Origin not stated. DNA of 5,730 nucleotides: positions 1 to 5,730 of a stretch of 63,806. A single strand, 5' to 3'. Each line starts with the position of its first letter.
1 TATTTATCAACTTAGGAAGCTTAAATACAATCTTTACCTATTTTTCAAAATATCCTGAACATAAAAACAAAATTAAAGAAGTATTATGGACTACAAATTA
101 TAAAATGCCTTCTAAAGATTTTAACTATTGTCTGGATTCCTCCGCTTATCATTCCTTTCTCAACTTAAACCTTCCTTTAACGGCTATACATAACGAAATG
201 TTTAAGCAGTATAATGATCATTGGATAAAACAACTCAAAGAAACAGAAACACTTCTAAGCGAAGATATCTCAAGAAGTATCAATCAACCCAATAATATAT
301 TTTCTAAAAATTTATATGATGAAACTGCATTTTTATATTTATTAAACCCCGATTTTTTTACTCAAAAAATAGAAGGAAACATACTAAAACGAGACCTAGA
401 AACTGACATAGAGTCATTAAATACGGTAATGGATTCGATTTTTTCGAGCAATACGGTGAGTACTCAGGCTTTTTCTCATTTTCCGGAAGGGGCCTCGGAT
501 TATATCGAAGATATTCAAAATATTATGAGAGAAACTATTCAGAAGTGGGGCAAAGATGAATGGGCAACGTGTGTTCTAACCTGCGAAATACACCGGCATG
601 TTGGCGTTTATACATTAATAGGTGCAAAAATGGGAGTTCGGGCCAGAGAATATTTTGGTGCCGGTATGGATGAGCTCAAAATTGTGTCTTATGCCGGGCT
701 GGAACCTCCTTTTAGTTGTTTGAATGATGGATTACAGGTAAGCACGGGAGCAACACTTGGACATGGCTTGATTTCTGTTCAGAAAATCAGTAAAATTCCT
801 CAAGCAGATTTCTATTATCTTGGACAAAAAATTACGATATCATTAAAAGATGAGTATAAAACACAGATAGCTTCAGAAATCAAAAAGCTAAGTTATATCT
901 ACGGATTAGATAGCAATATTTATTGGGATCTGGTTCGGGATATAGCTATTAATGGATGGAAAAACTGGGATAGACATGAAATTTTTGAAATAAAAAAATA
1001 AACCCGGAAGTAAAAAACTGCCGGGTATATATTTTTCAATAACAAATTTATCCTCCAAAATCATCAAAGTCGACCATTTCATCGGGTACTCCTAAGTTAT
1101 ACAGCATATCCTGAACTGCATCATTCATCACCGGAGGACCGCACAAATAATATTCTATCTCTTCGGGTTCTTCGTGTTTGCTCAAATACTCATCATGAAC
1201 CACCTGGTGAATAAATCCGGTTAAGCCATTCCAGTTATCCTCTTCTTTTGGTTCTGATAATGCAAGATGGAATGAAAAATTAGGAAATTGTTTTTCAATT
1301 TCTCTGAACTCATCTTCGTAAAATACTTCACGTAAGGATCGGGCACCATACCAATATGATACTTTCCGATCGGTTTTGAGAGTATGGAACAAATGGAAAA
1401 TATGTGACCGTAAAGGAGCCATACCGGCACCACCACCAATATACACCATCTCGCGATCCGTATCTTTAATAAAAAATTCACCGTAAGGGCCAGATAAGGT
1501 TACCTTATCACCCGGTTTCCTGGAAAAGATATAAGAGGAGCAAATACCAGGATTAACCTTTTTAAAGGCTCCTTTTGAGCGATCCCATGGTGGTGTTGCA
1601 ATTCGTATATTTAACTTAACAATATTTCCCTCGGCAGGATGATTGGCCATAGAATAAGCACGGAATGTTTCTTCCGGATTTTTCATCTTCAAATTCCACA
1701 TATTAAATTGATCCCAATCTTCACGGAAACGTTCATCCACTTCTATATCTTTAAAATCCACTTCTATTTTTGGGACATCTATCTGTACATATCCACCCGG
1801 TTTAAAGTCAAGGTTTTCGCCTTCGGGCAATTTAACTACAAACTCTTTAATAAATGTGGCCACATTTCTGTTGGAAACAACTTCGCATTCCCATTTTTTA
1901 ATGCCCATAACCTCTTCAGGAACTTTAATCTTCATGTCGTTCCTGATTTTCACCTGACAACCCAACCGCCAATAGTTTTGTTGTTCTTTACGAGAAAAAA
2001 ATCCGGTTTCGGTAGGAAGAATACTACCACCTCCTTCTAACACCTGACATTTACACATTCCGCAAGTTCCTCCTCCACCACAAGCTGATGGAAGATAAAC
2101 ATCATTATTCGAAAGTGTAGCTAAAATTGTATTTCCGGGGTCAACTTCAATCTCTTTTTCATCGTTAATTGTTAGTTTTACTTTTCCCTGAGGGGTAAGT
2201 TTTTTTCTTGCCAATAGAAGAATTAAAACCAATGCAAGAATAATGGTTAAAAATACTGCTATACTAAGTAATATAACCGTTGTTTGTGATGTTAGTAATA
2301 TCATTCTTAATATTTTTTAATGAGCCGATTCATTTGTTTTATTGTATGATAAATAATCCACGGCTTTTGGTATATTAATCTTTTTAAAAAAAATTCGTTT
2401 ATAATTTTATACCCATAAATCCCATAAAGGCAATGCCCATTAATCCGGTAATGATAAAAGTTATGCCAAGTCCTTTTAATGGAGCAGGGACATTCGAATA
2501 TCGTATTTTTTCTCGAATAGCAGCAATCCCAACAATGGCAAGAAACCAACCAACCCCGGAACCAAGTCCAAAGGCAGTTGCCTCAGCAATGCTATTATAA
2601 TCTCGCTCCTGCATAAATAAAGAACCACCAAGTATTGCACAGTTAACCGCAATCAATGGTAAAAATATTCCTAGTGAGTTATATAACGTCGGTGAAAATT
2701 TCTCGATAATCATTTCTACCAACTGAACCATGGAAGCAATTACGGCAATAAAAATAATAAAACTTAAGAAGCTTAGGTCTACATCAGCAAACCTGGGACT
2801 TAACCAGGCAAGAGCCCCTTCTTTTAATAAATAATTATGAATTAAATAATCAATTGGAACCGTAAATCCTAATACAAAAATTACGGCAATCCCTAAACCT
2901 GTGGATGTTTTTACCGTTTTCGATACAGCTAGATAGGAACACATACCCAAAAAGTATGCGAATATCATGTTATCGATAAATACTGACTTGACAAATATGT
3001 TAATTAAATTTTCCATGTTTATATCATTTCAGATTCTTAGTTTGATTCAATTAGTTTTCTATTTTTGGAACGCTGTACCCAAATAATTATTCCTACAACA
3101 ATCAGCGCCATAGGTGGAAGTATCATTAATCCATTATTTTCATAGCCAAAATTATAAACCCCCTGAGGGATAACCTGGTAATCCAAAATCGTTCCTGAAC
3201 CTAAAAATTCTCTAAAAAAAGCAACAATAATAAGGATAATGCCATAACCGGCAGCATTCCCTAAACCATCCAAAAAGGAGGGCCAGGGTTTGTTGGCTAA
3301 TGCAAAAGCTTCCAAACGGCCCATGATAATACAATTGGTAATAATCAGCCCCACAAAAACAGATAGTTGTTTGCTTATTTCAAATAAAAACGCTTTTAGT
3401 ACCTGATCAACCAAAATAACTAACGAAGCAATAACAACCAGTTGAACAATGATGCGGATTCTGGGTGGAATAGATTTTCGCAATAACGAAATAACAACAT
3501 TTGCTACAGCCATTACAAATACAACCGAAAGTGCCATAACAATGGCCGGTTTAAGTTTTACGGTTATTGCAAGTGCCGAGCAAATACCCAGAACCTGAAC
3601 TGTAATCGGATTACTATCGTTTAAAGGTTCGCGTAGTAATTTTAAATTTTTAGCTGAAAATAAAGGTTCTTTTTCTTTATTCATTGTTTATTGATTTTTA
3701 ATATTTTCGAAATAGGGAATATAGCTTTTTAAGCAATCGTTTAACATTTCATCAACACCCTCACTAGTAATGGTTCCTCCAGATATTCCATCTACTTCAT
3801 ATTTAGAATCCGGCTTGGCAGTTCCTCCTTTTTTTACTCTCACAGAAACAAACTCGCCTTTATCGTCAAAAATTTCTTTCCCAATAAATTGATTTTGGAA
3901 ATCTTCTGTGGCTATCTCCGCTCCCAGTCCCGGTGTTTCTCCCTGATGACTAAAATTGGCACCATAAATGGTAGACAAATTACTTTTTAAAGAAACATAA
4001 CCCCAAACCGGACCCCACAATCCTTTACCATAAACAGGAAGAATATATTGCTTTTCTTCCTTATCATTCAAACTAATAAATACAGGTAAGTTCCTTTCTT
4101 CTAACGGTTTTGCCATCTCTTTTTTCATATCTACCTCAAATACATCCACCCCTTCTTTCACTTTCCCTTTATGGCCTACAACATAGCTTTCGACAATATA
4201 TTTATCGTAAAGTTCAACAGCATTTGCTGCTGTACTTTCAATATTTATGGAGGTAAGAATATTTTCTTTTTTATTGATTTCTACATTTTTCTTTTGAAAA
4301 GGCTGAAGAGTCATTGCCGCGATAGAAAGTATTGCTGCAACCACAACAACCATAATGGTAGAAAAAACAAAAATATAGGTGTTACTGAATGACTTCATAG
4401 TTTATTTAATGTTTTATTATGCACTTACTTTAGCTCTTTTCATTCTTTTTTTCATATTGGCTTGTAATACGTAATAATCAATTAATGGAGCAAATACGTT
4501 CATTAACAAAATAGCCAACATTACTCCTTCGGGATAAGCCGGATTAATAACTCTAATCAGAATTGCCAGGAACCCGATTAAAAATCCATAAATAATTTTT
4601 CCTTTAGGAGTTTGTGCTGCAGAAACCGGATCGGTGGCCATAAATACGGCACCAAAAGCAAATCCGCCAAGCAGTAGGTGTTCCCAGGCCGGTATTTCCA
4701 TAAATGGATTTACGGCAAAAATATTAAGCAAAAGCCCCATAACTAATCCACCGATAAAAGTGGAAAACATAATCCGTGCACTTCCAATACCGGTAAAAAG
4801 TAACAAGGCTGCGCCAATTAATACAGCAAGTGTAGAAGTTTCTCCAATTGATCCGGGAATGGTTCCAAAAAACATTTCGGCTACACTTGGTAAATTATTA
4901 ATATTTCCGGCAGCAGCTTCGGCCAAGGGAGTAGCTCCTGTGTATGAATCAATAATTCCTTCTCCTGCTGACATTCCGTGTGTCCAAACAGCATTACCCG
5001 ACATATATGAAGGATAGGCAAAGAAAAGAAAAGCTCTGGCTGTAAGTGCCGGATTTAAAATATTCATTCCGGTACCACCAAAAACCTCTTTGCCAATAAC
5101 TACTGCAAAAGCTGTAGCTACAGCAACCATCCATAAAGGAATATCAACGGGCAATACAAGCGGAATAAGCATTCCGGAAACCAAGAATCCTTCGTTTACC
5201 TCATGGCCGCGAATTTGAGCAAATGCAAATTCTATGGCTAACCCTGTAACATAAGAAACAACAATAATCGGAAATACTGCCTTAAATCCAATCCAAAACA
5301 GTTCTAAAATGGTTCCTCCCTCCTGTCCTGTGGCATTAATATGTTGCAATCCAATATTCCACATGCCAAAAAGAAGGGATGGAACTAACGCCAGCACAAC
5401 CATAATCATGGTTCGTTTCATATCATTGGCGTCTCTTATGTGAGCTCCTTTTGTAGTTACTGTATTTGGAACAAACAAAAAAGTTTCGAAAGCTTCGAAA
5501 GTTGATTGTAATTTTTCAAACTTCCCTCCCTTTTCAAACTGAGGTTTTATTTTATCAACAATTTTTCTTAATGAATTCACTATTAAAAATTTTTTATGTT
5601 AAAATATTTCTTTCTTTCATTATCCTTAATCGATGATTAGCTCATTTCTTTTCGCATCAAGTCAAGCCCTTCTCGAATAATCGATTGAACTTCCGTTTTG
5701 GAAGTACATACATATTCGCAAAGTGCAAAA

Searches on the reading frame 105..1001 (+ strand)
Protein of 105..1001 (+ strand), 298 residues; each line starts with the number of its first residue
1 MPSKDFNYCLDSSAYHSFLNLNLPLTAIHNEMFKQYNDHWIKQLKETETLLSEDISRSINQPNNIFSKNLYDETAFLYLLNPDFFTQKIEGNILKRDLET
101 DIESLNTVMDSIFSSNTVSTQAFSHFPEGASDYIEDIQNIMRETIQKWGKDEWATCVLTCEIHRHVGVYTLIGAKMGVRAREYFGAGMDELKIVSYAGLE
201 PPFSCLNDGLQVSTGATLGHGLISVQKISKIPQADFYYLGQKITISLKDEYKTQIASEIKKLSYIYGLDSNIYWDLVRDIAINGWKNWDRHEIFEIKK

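Call 56: search_protein_families(library=pfam, proteins=[window:105-1001:+], max_evalue=0.01)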
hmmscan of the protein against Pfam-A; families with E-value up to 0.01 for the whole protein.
window:105-1001:+ (298 aa): 2 families
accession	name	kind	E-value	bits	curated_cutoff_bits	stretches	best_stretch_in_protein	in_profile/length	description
PF02663.19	FmdE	-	5.1e-13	49.7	22.9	1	162-294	1-132/133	FmdE, Molybdenum formylmethanofuran dehydrogenase operon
PF01031.25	Dynamin_M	-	0.0027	17.4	28.5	1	4-146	123-254/287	Dynamin central region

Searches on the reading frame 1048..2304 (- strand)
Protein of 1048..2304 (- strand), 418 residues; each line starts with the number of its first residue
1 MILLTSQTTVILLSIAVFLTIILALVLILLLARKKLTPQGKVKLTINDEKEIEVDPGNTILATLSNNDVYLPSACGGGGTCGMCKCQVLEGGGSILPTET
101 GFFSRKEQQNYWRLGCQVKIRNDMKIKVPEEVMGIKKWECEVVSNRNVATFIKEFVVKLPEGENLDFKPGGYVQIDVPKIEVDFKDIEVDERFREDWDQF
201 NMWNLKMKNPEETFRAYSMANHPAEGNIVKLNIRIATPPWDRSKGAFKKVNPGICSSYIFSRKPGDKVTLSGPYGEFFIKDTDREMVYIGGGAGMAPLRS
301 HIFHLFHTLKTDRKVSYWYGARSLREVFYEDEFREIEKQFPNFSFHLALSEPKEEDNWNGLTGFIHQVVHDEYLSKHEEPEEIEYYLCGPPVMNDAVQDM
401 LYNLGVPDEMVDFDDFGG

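Call 56: search_protein_families(library=pfam, proteins=[window:1048-2304:-], max_evalue=0.01)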
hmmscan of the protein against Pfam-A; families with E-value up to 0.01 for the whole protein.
window:1048-2304:- (418 aa): 5 families
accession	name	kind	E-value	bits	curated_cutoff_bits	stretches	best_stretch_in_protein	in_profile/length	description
PF00175.26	NAD_binding_1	-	5e-17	63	22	1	289-398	2-108/109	Oxidoreductase NAD-binding domain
PF00111.32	Fer2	-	5.2e-13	49.2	21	1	45-120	2-76/77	2Fe-2S iron-sulfur cluster binding domain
PF00970.30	FAD_binding_6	-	1.9e-08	35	21.1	1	206-277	39-97/99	Oxidoreductase FAD-binding domain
PF13510.11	Fer2_4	-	0.00019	21.8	22.8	1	41-87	3-52/82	2Fe-2S iron-sulfur cluster binding domain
PF08030.17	NAD_binding_6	-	0.0047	17.4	22.2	0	286-311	4-30/156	Ferric reductase NAD binding domain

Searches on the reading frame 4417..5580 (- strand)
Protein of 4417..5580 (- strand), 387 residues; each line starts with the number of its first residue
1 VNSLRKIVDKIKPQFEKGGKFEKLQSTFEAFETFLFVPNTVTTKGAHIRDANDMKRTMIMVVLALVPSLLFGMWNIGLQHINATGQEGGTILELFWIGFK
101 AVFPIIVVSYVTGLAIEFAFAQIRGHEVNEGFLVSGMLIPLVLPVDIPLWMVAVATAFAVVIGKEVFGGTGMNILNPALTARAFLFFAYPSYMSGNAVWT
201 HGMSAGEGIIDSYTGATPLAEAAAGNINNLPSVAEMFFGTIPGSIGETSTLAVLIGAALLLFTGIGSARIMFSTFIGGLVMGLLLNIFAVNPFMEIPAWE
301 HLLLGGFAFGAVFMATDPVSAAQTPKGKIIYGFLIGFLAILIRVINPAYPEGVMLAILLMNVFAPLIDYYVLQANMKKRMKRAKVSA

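Call 56: search_protein_families(library=pfam, proteins=[window:4417-5580:-], max_evalue=0.01)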
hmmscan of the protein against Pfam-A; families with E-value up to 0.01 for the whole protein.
window:4417-5580:- (387 aa): 1 family
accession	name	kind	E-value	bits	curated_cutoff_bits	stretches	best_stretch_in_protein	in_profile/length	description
PF03116.20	NQR2_RnfD_RnfE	-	1.3e-103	346.9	27.7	1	42-376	2-295/296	NQR2, RnfD, RnfE family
